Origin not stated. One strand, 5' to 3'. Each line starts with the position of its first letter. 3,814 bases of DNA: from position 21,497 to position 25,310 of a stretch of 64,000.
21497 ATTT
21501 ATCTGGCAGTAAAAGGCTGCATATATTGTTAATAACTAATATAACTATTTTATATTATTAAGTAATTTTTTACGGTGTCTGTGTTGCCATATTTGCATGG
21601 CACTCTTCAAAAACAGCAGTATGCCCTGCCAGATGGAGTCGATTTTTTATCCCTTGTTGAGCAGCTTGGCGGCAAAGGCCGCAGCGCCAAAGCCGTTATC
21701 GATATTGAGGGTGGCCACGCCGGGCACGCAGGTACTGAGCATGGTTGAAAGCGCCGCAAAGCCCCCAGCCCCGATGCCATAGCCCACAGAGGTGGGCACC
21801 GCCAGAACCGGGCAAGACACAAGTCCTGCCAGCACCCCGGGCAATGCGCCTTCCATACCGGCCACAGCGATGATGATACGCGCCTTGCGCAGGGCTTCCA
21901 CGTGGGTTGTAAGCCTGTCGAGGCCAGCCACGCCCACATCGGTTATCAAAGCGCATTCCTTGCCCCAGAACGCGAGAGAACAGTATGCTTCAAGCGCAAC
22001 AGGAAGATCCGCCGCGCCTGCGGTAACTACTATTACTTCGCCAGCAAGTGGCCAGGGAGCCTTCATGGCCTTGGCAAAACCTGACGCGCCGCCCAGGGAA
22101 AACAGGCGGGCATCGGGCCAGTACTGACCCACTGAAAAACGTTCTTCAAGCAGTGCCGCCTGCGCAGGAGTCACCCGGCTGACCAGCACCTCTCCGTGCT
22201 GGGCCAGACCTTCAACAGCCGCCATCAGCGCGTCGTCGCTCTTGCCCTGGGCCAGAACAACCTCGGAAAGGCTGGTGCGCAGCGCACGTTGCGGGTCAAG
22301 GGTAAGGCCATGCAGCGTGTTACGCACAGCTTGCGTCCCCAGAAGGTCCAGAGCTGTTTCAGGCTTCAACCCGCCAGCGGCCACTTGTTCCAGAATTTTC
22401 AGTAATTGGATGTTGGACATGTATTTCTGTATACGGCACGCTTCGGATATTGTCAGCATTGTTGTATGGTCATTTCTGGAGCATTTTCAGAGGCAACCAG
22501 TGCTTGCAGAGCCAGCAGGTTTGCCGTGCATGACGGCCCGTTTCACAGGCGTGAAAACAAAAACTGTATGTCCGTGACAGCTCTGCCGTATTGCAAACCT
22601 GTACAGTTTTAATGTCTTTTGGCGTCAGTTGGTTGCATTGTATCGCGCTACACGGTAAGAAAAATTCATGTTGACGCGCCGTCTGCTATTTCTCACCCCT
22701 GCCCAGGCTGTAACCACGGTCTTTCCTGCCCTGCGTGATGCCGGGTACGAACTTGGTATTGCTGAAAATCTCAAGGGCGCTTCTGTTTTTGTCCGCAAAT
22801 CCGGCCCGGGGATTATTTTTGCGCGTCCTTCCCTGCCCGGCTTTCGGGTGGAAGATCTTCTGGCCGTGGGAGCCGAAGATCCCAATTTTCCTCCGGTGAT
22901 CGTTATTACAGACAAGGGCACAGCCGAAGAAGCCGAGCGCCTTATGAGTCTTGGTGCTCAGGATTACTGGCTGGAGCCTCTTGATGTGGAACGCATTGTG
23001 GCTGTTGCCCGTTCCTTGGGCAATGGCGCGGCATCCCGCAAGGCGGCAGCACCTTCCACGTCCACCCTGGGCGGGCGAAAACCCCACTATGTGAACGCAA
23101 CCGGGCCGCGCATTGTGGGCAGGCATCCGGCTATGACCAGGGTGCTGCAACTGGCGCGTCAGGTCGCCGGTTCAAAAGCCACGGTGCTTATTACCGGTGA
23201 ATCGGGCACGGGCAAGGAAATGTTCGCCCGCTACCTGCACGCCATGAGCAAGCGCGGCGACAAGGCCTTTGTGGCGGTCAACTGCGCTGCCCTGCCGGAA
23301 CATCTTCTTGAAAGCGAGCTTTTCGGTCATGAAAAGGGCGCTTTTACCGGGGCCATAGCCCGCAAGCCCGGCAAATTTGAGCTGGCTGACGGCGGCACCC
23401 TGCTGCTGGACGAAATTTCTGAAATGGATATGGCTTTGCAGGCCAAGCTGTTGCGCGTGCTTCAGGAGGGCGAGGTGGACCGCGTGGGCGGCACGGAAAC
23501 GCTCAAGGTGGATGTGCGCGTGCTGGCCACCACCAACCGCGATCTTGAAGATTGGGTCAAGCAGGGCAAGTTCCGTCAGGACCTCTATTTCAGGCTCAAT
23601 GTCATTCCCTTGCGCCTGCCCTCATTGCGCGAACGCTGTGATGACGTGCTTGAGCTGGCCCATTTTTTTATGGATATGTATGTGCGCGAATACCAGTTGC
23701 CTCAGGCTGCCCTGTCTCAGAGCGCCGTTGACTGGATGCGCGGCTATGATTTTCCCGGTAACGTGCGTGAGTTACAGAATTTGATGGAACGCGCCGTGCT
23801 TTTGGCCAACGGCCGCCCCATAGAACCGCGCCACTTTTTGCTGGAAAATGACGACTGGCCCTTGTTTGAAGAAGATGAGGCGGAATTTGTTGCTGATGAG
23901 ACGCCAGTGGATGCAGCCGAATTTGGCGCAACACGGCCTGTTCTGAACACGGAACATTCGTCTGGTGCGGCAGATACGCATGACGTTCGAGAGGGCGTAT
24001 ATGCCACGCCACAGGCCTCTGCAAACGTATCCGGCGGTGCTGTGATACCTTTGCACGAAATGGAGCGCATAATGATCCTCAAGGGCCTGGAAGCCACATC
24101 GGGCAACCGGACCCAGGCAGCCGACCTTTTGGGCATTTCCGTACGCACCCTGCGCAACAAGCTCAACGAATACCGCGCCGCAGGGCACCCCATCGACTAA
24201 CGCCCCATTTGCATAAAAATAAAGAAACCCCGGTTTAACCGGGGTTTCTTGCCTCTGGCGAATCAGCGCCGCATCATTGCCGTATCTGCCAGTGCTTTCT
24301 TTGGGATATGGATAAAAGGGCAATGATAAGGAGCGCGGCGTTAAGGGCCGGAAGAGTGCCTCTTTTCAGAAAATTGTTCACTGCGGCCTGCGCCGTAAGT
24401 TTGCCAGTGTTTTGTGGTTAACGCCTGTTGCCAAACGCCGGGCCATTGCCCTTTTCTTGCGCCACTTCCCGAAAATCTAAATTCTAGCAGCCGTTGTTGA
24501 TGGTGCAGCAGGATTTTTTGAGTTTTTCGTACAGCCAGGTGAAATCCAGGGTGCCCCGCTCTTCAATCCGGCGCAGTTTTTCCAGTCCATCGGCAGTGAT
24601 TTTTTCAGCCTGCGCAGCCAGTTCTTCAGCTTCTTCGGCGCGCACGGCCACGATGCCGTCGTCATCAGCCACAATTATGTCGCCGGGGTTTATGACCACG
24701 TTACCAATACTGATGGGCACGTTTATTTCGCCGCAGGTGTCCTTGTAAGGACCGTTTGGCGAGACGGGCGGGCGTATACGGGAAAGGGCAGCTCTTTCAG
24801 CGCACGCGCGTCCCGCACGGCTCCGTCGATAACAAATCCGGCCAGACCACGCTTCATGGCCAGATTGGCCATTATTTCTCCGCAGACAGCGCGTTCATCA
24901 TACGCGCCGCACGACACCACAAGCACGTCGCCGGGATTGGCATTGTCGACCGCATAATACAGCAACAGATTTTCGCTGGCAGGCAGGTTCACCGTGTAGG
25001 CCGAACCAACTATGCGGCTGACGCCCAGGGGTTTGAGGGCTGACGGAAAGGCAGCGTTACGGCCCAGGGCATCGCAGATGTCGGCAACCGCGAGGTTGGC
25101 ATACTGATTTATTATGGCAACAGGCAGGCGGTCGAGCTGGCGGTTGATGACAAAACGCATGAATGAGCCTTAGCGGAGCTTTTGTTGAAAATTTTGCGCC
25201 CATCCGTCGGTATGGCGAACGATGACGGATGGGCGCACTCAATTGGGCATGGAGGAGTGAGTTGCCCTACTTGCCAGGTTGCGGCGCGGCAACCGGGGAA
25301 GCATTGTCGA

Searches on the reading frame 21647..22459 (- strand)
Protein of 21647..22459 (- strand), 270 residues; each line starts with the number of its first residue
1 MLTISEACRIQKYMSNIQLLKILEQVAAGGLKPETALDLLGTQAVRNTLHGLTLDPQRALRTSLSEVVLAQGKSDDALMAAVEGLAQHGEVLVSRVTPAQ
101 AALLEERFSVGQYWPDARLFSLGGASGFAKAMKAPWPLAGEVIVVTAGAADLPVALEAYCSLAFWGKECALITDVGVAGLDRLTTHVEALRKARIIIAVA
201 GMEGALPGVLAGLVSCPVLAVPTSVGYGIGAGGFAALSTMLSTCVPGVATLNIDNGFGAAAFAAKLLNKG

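Call 3: search_protein_families(library=ncbifam, proteins=[window:21647-22459:-], max_evalue=0.001)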
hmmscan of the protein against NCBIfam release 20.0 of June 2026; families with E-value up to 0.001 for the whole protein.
window:21647-22459:- (270 aa): 2 families
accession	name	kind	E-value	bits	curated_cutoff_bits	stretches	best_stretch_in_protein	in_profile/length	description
NF033503.1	LarB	equivalog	8.2e-67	224.9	175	1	54-267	1-207/209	nickel pincer cofactor biosynthesis protein LarB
TIGR01162.1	purE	equivalog_domain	1.9e-09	37.2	149.6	1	191-267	52-126/156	5-(carboxyamino)imidazole ribonucleotide mutase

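Call 4: search_protein_families(library=pfam, proteins=[window:21647-22459:-], max_evalue=0.001)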
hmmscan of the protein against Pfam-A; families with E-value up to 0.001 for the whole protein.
window:21647-22459:- (270 aa): 1 family
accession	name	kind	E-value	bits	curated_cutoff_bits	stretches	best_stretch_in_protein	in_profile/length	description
PF00731.26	AIRC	-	1.6e-11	44.4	30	1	142-267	2-127/148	AIR carboxylase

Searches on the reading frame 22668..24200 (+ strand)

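Call 3: search_protein_families(library=ncbifam, proteins=[window:22668-24200:+], max_evalue=0.001)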
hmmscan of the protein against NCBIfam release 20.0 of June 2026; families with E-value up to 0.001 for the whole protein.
window:22668-24200:+ (510 aa): 33 families (the best 25 are shown)
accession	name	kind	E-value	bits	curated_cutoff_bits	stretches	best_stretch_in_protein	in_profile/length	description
NF050807.1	TransRegFlbDCaul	equivalog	3.7e-129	431.5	750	2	148-396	119-367/454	sigma-54-dependent transcriptional regulator FlbD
TIGR01817.1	nifA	equivalog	4e-113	379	528.85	1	144-502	193-527/534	nif-specific transcriptional activator NifA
TIGR01818.1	ntrC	equivalog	2.8e-110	369.3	558.6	1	20-501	16-462/463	nitrogen regulation protein NR(I)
NF008469.0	PRK11361.1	equivalog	1.4e-102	343.8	714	2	69-383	71-379/461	acetoacetate metabolism transcriptional regulator AtoC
TIGR02915.1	PEP_resp_reg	equivalog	1.1e-100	337.6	502.6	1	76-393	75-385/445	PEP-CTERM-box response regulator transcription factor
NF041552.1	TF_PrdR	equivalog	4.4e-99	332.4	795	1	147-386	267-506/577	sigma-54 dependent transcriptional regulator PrdR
NF003451.0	PRK05022.1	equivalog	6.2e-99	332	476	1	145-400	188-442/512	nitric oxide reductase transcriptional regulator NorR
NF041946.1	LuxO_transreg_Vib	equivalog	2.2e-96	323.4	800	1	37-503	31-461/463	quorum-sensing sigma-54 dependent transcriptional regulator LuxO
NF007689.0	PRK10365.1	equivalog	3.7e-93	312.7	760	2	22-392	25-384/441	sigma-54-dependent response regulator transcription factor ZraR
NF049963.1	RespRegFlgRCampy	domain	7.3e-90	301.9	750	1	77-406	72-393/429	fla regulon two-component system response regulator FlgR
NF038308.1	RNA_repair_RtcR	equivalog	1e-89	301.8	650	1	144-501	177-515/530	RNA repair transcriptional activator RtcR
TIGR02329.1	propionate_PrpR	equivalog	4.3e-86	289.6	499.2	1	145-379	210-449/526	propionate catabolism operon regulatory protein PrpR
TIGR02974.1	phageshock_pspF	equivalog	2.5e-85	286.7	443.55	1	149-502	1-336/336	phage shock protein operon transcriptional activator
NF041906.1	V4R_TF_MobR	exception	1e-84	285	999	1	150-381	235-466/544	phenol degradation transcriptional regulator MobR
NF008176.1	PRK10923.1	equivalog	6e-81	272.4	620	1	40-384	41-375/469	nitrogen regulation protein NR(I)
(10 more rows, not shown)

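Call 4: search_protein_families(library=pfam, proteins=[window:22668-24200:+], max_evalue=0.001)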
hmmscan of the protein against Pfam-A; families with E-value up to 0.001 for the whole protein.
window:22668-24200:+ (510 aa): 11 families
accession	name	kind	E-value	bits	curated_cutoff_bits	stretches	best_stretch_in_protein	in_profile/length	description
PF00158.32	Sigma54_activat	-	1e-72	243.7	20.2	1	149-315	1-167/168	Sigma-54 interaction domain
PF14532.12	Sigma54_activ_2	-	1.8e-22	80.5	25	1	150-320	1-138/138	Sigma-54 interaction domain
PF25601.1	AAA_lid_14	-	3.7e-19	68.8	27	1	321-390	1-70/87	AAA+ ATPase lid domain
PF02954.25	HTH_8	-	7.6e-14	51.6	22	1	462-502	2-42/42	Bacterial regulatory protein, Fis family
PF07728.20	AAA_5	-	1.6e-08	35.1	22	1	173-291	2-123/139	AAA domain (dynein-related subfamily)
PF07724.20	AAA_2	-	7e-06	26.6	27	1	170-295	3-129/166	AAA domain (Cdc48 subfamily)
PF00493.29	MCM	-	8.8e-06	25.4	23.3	1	169-308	56-190/224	MCM P-loop domain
PF01078.27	Mg_chelatase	-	1.1e-05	25.4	20.3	0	228-285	93-152/207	Magnesium chelatase, subunit ChlI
PF13191.12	AAA_16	-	6.2e-05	24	32.6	1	149-225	2-85/167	AAA ATPase domain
PF00072.30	Response_reg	-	6.3e-05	23.6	30.2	1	21-113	17-109/111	Response regulator receiver domain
PF07726.17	AAA_3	-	0.00047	20.5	27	1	173-290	2-111/131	ATPase family associated with various cellular activities (AAA)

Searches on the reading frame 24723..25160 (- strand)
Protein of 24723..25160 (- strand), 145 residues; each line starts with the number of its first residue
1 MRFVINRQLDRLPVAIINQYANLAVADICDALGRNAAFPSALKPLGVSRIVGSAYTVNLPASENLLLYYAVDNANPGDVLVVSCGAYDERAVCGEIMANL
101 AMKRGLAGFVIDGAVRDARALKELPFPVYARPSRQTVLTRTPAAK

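Call 3: search_protein_families(library=ncbifam, proteins=[window:24723-25160:-], max_evalue=0.001)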
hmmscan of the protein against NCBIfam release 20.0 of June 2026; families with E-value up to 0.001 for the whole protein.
window:24723-25160:- (145 aa): 10 families
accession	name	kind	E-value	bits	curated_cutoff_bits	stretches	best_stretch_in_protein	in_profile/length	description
NF004850.0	PRK06201.1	subfamily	9.6e-34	116.8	231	1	5-131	8-135/222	hypothetical protein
NF006731.0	PRK09262.1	equivalog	2.6e-25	89.3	179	1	4-131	8-136/229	4-carboxy-4-hydroxy-2-oxoadipate aldolase/oxaloacetate decarboxylase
TIGR02798.1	ligK_PcmE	equivalog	1.2e-22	80.6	304.5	1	4-131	2-130/222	4-carboxy-4-hydroxy-2-oxoadipate aldolase/oxaloacetate decarboxylase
NF005442.0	PRK07028.1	equivalog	3.9e-18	65.3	593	1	16-132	229-344/430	bifunctional hexulose-6-phosphate synthase/ribonuclease regulator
NF006093.0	PRK08245.1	subfamily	2.5e-15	56.6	208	1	67-131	78-142/240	hypothetical protein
NF006875.0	PRK09372.1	equivalog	1.5e-14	54.1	136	1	23-130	3-111/161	ribonuclease E activity regulator RraA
NF009399.0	PRK12764.1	equivalog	9.3e-11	41.4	444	1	70-140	340-410/501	fumarylacetoacetate hydrolase family protein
TIGR01935.1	NOT-MenG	subfamily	1.4e-10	41.2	123.8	1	26-130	2-107/150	RraA family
NF009134.0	PRK12487.1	equivalog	4.8e-10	39.4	196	1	52-130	34-111/161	putative 4-hydroxy-4-methyl-2-oxoglutarate aldolase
TIGR02998.1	RraA_entero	equivalog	2.2e-06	27.8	241.25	1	46-128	28-109/161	ribonuclease E activity regulator RraA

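Call 4: search_protein_families(library=pfam, proteins=[window:24723-25160:-], max_evalue=0.001)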
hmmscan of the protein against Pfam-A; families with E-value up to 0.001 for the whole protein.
window:24723-25160:- (145 aa): 1 family
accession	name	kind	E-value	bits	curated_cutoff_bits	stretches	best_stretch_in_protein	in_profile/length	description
PF03737.21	RraA-like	-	1.1e-30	107.3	24.5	1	26-133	2-113/152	Aldolase/RraA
